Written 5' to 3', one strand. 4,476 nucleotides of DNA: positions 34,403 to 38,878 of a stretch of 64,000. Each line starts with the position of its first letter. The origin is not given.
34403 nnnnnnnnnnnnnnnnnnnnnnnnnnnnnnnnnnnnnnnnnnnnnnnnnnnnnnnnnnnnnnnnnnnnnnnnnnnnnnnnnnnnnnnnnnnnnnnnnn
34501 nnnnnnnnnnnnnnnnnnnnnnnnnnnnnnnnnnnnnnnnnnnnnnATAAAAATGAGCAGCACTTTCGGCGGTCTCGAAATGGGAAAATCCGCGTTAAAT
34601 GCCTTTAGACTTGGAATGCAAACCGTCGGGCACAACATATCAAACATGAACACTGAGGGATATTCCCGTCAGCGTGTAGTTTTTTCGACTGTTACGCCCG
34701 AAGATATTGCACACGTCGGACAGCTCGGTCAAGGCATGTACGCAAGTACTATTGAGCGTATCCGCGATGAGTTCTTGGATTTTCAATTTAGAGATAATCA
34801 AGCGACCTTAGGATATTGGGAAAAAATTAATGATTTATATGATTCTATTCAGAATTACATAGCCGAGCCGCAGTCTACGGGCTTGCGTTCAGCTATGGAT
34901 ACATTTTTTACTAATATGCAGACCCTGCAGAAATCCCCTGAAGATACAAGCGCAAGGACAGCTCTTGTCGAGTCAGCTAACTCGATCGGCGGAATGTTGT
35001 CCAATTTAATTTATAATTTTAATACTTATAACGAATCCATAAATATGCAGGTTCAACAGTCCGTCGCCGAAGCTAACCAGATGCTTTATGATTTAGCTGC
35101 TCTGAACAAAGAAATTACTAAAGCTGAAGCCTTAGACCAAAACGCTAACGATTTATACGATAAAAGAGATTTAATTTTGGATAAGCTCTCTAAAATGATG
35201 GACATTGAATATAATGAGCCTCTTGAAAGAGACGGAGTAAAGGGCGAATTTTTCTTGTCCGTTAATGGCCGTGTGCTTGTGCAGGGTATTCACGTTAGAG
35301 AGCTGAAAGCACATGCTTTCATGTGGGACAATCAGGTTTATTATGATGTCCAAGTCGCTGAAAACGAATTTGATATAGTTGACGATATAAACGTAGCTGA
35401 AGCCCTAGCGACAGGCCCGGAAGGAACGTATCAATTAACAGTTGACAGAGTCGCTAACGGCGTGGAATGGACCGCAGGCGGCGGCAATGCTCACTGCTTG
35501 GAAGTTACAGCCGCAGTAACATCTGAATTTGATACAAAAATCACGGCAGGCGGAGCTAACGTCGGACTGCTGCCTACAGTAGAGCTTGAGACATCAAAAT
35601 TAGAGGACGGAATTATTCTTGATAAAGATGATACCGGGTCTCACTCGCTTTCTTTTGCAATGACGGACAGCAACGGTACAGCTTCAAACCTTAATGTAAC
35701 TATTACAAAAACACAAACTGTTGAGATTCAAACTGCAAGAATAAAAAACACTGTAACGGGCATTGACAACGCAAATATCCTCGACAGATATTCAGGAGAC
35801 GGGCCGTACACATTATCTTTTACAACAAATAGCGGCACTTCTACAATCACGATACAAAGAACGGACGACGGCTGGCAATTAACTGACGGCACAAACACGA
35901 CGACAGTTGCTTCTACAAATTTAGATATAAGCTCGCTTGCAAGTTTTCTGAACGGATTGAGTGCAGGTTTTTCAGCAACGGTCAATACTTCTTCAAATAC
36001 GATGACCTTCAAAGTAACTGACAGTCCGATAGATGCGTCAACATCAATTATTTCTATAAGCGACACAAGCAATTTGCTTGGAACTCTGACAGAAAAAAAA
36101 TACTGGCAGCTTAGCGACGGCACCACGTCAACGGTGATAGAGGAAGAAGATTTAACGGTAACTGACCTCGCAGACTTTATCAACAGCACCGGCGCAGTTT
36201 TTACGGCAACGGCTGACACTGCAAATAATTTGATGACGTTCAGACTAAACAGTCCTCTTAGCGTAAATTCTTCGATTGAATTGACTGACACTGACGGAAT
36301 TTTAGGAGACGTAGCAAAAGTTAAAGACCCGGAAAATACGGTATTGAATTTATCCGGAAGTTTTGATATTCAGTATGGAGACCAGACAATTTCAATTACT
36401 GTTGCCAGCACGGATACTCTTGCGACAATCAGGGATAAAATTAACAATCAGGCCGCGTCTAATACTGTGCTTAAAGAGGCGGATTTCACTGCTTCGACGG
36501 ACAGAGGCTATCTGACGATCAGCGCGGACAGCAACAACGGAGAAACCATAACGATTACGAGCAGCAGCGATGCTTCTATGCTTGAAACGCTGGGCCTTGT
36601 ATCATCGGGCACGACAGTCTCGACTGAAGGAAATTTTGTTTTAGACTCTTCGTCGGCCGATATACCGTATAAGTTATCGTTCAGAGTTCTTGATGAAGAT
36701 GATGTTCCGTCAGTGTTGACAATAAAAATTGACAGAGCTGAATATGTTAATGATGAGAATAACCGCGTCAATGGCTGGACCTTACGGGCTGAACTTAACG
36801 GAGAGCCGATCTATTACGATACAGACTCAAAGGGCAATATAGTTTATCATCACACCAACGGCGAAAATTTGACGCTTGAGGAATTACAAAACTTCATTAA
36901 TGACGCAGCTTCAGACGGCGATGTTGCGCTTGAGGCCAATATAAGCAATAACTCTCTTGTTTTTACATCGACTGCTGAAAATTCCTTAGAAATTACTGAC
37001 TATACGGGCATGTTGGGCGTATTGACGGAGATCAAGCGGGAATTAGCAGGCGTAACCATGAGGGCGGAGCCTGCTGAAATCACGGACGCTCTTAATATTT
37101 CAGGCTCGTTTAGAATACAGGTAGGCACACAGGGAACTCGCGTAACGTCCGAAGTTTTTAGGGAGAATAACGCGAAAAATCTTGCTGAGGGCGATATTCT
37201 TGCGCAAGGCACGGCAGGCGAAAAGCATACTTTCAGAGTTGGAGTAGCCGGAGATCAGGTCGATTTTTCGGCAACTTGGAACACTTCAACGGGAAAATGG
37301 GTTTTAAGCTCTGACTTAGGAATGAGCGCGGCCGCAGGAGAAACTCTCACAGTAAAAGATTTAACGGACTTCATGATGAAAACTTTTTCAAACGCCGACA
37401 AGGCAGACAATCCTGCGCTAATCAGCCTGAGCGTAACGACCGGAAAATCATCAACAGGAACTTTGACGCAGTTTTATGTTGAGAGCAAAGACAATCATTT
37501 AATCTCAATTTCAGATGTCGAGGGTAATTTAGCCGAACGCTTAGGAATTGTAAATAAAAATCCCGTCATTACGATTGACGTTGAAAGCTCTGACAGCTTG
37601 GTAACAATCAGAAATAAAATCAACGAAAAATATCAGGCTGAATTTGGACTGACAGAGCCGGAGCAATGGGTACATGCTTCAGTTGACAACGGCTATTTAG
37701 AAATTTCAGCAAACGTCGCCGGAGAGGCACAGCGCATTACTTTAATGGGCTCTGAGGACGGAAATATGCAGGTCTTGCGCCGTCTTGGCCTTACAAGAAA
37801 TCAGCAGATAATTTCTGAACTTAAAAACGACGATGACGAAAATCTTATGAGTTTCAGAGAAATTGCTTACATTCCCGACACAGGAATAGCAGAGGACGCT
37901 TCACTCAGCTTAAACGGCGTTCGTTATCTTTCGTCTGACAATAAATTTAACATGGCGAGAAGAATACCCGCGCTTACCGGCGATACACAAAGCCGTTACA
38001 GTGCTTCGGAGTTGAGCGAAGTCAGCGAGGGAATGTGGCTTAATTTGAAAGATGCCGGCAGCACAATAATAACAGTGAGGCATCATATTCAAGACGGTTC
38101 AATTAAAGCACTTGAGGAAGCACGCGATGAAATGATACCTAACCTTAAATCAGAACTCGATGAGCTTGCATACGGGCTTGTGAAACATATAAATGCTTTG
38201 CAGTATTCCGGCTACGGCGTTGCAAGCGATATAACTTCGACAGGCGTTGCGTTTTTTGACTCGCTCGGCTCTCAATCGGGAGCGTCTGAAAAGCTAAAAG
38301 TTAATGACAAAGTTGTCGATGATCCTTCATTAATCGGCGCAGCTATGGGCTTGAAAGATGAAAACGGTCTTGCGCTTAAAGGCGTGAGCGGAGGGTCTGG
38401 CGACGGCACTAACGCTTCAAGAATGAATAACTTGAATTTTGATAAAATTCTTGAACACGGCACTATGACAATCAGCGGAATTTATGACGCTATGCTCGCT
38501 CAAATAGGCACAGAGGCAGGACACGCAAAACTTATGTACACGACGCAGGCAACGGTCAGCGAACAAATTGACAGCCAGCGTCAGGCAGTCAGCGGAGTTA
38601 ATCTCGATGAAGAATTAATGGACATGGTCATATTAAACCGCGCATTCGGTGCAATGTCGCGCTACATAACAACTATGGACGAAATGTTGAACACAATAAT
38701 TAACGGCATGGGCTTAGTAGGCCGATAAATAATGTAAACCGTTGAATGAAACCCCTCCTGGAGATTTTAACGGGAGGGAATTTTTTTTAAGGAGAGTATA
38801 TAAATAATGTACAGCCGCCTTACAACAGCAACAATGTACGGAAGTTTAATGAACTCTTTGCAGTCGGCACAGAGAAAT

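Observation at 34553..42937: Both hook-filament junction proteins are giants (FlgK 1391 aa, FlgL 1376 aa)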

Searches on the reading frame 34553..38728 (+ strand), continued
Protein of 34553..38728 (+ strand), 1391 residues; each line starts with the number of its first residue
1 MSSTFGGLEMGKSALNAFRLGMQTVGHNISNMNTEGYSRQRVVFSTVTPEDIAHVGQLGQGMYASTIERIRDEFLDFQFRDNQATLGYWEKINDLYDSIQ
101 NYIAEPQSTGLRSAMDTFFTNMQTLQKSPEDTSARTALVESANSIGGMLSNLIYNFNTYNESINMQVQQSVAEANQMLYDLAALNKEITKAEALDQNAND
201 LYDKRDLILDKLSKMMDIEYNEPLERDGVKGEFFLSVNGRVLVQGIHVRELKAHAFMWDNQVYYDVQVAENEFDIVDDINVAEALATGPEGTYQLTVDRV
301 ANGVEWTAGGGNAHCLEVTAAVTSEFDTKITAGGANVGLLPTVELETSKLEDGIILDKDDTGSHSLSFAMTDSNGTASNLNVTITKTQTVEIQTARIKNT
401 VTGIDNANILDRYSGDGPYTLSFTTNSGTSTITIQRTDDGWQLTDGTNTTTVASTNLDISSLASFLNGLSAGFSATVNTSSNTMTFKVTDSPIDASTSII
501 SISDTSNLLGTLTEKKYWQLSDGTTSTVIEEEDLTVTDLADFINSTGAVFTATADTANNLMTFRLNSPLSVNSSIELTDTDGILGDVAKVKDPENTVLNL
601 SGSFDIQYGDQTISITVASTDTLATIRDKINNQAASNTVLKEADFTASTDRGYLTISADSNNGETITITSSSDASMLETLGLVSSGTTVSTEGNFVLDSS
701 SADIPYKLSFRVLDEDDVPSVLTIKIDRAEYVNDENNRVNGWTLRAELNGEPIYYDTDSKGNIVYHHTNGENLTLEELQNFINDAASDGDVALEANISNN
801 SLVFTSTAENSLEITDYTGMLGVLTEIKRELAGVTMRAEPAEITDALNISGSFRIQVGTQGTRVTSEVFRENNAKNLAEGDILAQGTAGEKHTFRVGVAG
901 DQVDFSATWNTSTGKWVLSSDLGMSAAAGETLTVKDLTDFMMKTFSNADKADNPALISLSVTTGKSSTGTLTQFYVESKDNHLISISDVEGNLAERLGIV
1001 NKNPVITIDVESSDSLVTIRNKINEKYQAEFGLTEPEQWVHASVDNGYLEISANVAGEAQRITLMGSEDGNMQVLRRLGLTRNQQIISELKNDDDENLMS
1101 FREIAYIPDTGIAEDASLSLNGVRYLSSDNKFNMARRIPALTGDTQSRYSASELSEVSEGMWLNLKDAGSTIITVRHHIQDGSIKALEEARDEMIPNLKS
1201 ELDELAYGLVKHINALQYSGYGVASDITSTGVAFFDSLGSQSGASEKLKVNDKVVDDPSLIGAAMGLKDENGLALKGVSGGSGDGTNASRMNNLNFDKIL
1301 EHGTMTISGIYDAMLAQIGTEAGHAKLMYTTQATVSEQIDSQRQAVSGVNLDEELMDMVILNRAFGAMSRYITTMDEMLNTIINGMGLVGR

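Call 20: search_solved_structures(query=window:34553-38725:+, max_evalue=0.1)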
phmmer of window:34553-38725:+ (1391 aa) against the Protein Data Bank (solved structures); distinct sequences matched with E-value up to 0.1: 10.
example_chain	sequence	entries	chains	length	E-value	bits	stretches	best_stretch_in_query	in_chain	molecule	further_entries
9go6_A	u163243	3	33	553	1.9e-31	112.1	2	12-254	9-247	Flagellar hook-associated protein 1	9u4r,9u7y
9gsx_L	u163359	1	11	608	8.8e-27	96.6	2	4-254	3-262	Flagellar hook-associated protein 1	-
4ut1_A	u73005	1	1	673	1e-23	86.5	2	33-220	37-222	FLAGELLAR HOOK-ASSOCIATED PROTEIN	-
2d4y_A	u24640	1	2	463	3.9e-19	71.3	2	87-253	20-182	Flagellar hook-associated protein 1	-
5xbj_A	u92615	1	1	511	3.1e-09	38.5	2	73-254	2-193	Flagellar hook-associated protein FlgK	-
6jzr_A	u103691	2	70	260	0.00015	23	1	8-56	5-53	Flagellar basal-body rod protein FlgG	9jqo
5wrh_A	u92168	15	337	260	0.00016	22.9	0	8-56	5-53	Flagellar basal-body rod protein FlgG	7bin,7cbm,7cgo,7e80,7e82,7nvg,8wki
8z5u_A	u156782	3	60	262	0.013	16.6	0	9-56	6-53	Flagellar basal-body rod protein FlgG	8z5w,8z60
5i1t_A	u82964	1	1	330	0.07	14.1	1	621-706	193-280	Stage II sporulation protein D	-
5txu_A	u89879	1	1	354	0.08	14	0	621-706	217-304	Stage II sporulation protein D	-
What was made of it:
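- On FlgK / HAP1 (hook-filament junction protein 1): Salmonella FlgK 9go6_A matches at 1.9e-31 (call 20).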

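Call 36: search_protein_families(library=ncbifam, proteins=[window:34553-38728:+], max_evalue=0.001)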
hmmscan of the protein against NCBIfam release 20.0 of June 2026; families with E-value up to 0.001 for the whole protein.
window:34553-38728:+ (1391 aa): 8 families
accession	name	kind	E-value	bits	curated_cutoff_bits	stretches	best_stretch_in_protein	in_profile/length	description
TIGR02492.1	flgK_ends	equivalog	1.5e-84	284.9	170.75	2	7-222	2-215/437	flagellar hook-associated protein FlgK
NF009278.1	PRK12636.1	equivalog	7e-11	42.1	350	1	1320-1384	197-260/263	flagellar basal body rod protein FlgG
TIGR02488.1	flgG_G_neg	equivalog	8.2e-10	38.6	252.75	1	9-54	3-48/259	flagellar basal-body rod protein FlgG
TIGR03506.1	FlgEFG_subfam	subfamily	1.1e-07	31.9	70.25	1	8-70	3-65/351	flagellar hook-basal body complex protein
NF004241.1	PRK05682.1-5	equivalog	2.5e-07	30.2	469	2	1322-1384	382-443/446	flagellar hook protein FlgE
NF009456.0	PRK12816.1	equivalog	3.4e-06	26.9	416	0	1344-1384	221-261/264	flagellar basal body rod protein FlgG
TIGR02490.1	flgF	equivalog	3.7e-06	26.7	178.5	1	11-51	4-44/218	flagellar basal-body rod protein FlgF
NF004238.1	PRK05682.1-1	equivalog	0.00015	21.2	400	0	1327-1384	355-412/414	flagellar hook protein FlgE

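Call 64: find_related_loci(query=L044:15529-17556:+, collection=metagenome_contigs, flank=6000)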
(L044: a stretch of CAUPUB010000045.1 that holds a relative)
Query L044:15529-17556:+ (676 aa) in metagenome_contigs; peptide patterns used: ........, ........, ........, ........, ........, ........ (x = any residue, [..] = any of these).
205 stretches matched a pattern; 5 encode a relative of the query (tblastn E <= 1e-3); 5 distinct loci.
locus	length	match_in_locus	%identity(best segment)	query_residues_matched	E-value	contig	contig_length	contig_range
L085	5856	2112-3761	75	3-676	6e-154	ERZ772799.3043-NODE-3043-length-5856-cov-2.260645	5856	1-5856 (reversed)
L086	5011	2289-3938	70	2-676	9e-147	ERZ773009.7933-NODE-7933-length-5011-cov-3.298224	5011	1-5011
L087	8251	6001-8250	73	3-652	2e-144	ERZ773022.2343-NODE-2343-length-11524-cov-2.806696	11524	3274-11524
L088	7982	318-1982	94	2-676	1e-141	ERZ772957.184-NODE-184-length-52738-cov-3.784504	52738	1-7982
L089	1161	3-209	94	164-232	3e-38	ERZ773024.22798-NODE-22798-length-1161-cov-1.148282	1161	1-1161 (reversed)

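Call 68: search_protein_families(library=pfam, proteins=[L088:321-2978:+, L085:2112-4757:+, L085:1136-1618:+, L085:76-1092:+], max_evalue=0.001)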
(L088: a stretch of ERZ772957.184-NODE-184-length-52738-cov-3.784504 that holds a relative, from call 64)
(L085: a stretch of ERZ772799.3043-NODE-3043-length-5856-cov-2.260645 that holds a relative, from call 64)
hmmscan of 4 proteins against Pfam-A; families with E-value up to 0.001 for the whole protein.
L088:321-2978:+ (885 aa): 2 families
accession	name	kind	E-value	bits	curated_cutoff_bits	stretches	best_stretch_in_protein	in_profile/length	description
PF00669.25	Flagellin_N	-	2.5e-46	157.6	26.6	1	3-140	1-138/139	Bacterial flagellin N-terminal helical region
PF00700.27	Flagellin_C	-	1.9e-27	95.8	23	1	799-883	2-86/86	Bacterial flagellin C-terminal helical region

L085:2112-4757:+ (881 aa): 3 families
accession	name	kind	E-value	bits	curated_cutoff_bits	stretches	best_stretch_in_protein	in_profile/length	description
PF00669.25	Flagellin_N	-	1.4e-46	158.5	26.6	1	3-140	1-138/139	Bacterial flagellin N-terminal helical region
PF00700.27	Flagellin_C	-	1.9e-27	95.8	23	1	795-879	2-86/86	Bacterial flagellin C-terminal helical region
PF07196.18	Flagellin_IN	-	0.00085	19.9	22.7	0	572-603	1-35/55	Flagellin hook IN motif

L085:1136-1618:+ (160 aa): 1 family
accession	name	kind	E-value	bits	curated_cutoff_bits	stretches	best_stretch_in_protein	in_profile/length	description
PF02623.20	FliW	-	1.1e-33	116.1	25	1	22-138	2-120/122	FliW protein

L085:76-1092:+ (338 aa): 2 families
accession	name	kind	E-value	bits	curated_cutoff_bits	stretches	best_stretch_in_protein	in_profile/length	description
PF00700.27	Flagellin_C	-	2.7e-06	28.1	23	1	257-337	4-86/86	Bacterial flagellin C-terminal helical region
PF00501.34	AMP-binding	-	5.7e-05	22.5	29.9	1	1-58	64-129/384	AMP-binding enzyme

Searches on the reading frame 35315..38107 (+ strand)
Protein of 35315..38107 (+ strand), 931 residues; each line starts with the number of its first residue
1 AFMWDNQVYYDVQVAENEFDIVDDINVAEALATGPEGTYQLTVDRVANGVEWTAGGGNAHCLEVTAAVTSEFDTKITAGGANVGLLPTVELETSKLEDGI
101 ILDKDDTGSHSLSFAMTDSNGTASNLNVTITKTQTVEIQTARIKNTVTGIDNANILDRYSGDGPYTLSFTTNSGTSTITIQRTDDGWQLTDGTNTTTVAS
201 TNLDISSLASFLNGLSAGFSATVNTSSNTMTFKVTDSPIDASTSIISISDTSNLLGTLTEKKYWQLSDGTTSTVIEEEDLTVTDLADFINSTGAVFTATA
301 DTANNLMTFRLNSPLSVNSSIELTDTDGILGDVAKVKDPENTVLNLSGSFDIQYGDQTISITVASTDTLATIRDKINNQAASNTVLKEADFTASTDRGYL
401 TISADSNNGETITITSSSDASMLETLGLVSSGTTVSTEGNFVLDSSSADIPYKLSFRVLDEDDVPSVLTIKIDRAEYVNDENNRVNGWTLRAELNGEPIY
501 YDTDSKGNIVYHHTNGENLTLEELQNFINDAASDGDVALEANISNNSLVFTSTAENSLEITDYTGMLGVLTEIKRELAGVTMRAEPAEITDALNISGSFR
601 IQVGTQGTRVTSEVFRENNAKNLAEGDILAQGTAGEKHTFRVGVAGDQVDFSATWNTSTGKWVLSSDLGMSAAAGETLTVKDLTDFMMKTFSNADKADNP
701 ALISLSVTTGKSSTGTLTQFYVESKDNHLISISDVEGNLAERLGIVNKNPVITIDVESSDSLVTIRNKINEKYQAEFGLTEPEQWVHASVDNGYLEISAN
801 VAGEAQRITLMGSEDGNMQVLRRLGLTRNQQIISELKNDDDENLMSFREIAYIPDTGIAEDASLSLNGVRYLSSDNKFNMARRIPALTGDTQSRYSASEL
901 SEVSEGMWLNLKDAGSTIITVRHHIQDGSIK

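Call 40: predict_structure(alignment_id=A2)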
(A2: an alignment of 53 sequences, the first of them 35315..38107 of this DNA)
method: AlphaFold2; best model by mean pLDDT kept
length: 931 residues; sequences in the alignment: 53
mean_pLDDT: 80.9   pTM: 0.72
mean pLDDT of the five models: 80.9, 78.7, 77.9, 76.0, 75.3
residues with pLDDT >= 90: 334; 70-90: 412; 50-70: 119; < 50: 66
segments of 3 or more residues with pLDDT < 50: 1-33, 45-51, 779-783, 801-804, 875-877, 923-931
pLDDT, mean of each block of 10 residues (from residue 1): 32 29 39 53 51 59 87 85 86 93 93 96 96 93 62 79 89 92 93 91 90 92 88 89 91 88 94 93 97 95 94 94 94 92 93 92 94 95 88 85 83 84 85 75 84 93 91 90 88 95 86 87 95 94 90 87 85 84 82 86 72 82 88 86 84 84 86 88 92 74 83 81 75 87 84 87 86 67 63 74 59 76 84 75 81 62 59 55 64 58 55 55 42 41
secondary structure, 60 per line:
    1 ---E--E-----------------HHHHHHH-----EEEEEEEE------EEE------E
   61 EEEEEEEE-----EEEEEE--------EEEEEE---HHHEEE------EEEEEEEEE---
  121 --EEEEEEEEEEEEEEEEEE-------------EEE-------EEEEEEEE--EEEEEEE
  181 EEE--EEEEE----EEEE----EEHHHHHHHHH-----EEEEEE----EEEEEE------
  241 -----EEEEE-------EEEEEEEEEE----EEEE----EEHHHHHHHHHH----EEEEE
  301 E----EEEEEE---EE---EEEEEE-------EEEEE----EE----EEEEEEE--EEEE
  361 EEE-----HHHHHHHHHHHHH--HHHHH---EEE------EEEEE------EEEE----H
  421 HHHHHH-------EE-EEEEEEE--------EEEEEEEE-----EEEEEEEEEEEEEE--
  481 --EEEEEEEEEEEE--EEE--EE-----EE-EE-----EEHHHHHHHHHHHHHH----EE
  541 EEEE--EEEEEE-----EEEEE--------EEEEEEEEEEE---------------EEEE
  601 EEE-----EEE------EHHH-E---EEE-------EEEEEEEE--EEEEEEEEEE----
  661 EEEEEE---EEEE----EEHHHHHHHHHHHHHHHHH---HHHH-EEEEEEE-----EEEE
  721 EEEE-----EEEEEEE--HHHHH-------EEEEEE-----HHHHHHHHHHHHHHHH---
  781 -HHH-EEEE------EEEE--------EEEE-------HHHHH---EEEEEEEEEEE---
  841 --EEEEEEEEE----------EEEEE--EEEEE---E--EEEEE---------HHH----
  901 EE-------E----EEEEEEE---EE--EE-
elements in order (helices of 4 or more, strands of 3 or more residues): H25-31 E37-44 E51-53 E60-68 E74-79 E88-93 E100-102 E109-117 E123-140 E154-156 E164-171 E174-183 E186-190 E195-198 H205-213 E219-224 E229-234 E246-250 E258-267 E272-275 H282-291 E296-301 E306-311 E320-325 E333-337 E348-354 E357-363 H369-381 H384-388 E392-394 E401-405 E412-415 H420-426 E437-443 E452-459 E465-478 E483-494 E497-499 H521-534 E539-544 E547-552 E558-562 E571-581 E597-603 E609-611 E627-629 E637-644 E647-656 E661-666 E670-673 H680-696 H700-703 E705-711 E717-724 E730-736 H739-743 E751-756 H762-777 E786-789 E796-799 E808-811 H819-823 E827-837 E843-851 E862-866 E869-873 E880-884 E915-921
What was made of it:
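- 35531..36640 (+): FlgK residues 327-696: extra block of about 370 aa (three IN-type modules). It is present only in the closest subclade, is absent from the ~1020-aa relatives, and is the fastest-evolving part. Modelled pLDDT is mostly 85-95 (call 40).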

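Call 44: fold_search(model_id=the predicted structure, library=pdb)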
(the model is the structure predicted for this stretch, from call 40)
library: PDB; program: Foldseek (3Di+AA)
matches with E <= 10: 743; with E <= 0.001: 4
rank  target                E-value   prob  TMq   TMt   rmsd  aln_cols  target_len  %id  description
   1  9gsx_Y                1.3e-04  0.69  0.09  0.13  34.3       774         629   10  Campylobacter hook-filament junction-cap complex (released 2025-04-09)
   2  9gsx_X                1.6e-04  0.60  0.10  0.13  31.8       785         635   11  Campylobacter hook-filament junction-cap complex (released 2025-04-09)
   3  9gsx_Z                1.7e-04  0.60  0.10  0.13  34.5       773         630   11  Campylobacter hook-filament junction-cap complex (released 2025-04-09)
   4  9au6_A                2.4e-04  0.51  0.10  0.12  30.5       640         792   12  Cryo-EM of Geovibrio thiophilus flagellum (released 2024-11-13)
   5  8erm_A                2.5e-03  0.85  0.10  0.28  13.6       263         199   15  Crystal structure of FliC D2/D3 domains from Pseudomonas aeruginosa PAO1 (released 2023-05-17)
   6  6eks                  4.6e-03  0.06  0.07  0.08  30.0       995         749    9  Vibrio cholerae neuraminidase complexed with oseltamivir carboxylate (released 2017-11-29)
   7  1w0o                  4.8e-03  0.07  0.07  0.08  30.8       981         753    8  Vibrio cholerae sialidase (released 2004-07-08)
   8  6eku                  5.7e-03  0.09  0.09  0.10  31.7       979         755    8  Vibrio cholerae neuraminidase complexed with zanamivir (released 2017-11-29)
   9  5xau_D                6.3e-03  0.06  0.06  0.08  31.4       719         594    7  Crystal structure of integrin binding fragment of laminin-511 (released 2017-09-20)
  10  9gsx_A                7.7e-03  0.41  0.10  0.12  21.4       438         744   12  Campylobacter hook-filament junction-cap complex (released 2025-04-09)
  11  6iwy                  1.0e-02  0.35  0.06  0.16  24.3       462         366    9  Crystal structure of the flagellar cap protein FliD from Helicobacter pylori (released 2019-05-22)
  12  7y1c_Y                1.2e-02  0.11  0.10  0.11  24.6       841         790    9  CryoEM structure of Klebsiella phage Kp9 tail complex applied with C6 symmetry (released 2023-06-14)
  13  8erm_B                1.6e-02  0.51  0.09  0.27  13.7       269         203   13  Crystal structure of FliC D2/D3 domains from Pseudomonas aeruginosa PAO1 (released 2023-05-17)
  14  7w6b                  2.1e-02  0.05  0.05  0.06  30.4       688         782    7  Crystal Structure of PitA from pilus islet-2 of Streptococcus oralis (released 2022-06-01)
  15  5mc9_A                2.4e-02  0.03  0.06  0.08  36.4       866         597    7  Crystal structure of the heterotrimeric integrin-binding region of laminin-111 (released 2017-02-08)
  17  9gsx_L                6.6e-02  0.96  0.10  0.15   4.8       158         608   15  Campylobacter hook-filament junction-cap complex (released 2025-04-09)
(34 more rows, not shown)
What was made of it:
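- Foldseek matches the FlgK insert to C. jejuni FliD (1e-4), Geovibrio flagellin (2e-4), P. aeruginosa FliC D2/D3 (probability 0.85) and C. jejuni FlgK (probability 0.96) (call 44).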
